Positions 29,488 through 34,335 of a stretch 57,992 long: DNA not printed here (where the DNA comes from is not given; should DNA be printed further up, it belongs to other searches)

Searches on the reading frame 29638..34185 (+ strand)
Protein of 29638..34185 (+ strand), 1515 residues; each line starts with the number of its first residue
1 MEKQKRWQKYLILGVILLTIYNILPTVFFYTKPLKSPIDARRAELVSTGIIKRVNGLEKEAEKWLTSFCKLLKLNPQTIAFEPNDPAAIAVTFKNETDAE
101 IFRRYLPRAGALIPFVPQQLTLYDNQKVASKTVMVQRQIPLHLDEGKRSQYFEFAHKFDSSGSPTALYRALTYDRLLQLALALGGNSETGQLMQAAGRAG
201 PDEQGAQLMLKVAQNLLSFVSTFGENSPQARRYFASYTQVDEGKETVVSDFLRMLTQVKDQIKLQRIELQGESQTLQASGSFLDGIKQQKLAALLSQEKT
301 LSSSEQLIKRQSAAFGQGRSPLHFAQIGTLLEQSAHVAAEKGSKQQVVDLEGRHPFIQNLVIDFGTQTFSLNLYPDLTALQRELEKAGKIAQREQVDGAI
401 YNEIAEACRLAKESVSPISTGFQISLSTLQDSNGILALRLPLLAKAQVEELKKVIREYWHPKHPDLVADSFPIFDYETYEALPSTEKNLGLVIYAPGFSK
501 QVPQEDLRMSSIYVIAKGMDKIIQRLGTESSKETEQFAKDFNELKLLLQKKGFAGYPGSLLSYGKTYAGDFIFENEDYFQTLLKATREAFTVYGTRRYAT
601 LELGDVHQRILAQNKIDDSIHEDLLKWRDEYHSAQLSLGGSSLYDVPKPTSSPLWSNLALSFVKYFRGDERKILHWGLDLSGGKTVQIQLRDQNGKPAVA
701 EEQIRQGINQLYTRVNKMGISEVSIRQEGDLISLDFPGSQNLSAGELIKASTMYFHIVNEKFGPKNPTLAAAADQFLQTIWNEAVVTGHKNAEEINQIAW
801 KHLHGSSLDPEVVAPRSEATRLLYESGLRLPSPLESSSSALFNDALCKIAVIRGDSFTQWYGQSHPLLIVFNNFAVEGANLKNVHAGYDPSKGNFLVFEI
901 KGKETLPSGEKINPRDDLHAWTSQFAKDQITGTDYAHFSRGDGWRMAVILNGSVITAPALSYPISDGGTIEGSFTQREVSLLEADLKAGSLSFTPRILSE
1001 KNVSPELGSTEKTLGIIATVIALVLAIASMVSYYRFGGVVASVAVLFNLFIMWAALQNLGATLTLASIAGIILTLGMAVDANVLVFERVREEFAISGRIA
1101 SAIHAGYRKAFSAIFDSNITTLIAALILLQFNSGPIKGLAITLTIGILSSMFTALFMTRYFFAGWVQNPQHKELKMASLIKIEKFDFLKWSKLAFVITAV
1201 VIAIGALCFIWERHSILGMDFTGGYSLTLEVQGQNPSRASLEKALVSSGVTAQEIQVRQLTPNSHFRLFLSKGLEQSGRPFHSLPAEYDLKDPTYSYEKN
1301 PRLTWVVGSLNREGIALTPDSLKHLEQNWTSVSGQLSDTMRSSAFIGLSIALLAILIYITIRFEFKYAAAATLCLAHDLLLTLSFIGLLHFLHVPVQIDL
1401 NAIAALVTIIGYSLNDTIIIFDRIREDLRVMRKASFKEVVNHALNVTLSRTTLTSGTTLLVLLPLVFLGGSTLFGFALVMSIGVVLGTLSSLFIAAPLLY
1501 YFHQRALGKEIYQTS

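Call 71: search_protein_families(library=ncbifam, proteins=[window:29638-34185:+], max_evalue=0.00001)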
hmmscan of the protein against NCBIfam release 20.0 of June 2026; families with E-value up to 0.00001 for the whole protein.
window:29638-34185:+ (1515 aa): 25 families
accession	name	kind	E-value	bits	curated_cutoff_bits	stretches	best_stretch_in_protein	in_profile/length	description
NF009540.0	PRK12911.1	equivalog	2.6e-271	903.2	1878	2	366-1502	296-1394/1403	bifunctional preprotein translocase subunit SecD/SecF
NF009583.0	PRK13024.1-3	subfamily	6.3e-153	510.6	721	1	670-1506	37-737/755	protein translocase subunit SecDF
NF009585.0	PRK13024.1-5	equivalog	2.1e-126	423.3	1037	1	945-1510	426-985/993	protein translocase subunit SecDF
NF011315.0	PRK14726.1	equivalog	2.6e-123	412.9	1249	2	943-1265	301-624/855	protein translocase subunit SecDF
TIGR01129.1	secD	equivalog_domain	3.8e-97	325.9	244.4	2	676-1161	1-396/397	protein translocase subunit SecD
TIGR00916.1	2A0604s01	subfamily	7.9e-95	316.9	148.6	2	947-1155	21-231/231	SecD/SecF family protein translocase subunit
TIGR00966.2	transloc_SecF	equivalog_domain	1.2e-91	307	160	2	1185-1501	1-278/279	protein translocase subunit SecF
NF009581.0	PRK13024.1-1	equivalog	9.8e-86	288.5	1058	2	968-1250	213-512/752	protein translocase subunit SecDF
NF009580.0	PRK13023.1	equivalog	1.1e-79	268.6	1153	2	940-1235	221-517/775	protein translocase subunit SecDF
NF009584.0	PRK13024.1-4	equivalog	4.6e-79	266.6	1171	2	952-1258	194-522/759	protein translocase subunit SecDF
NF009545.0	PRK12933.1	equivalog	2e-55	188.4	728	1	952-1162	379-590/604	protein translocase subunit SecD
NF009582.0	PRK13024.1-2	equivalog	6.1e-54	183.3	723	1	969-1502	291-824/859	protein translocase subunit SecDF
NF046001.1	SecDF_plasm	equivalog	5.3e-44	150.5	500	1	983-1503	322-847/878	protein translocase subunit SecDF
NF006218.0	PRK08343.1-4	subfamily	2.5e-34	118.8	383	2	932-1168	147-387/392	preprotein translocase subunit SecD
NF006217.0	PRK08343.1-3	equivalog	2.6e-25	89.1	491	2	972-1151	346-525/544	preprotein translocase subunit SecD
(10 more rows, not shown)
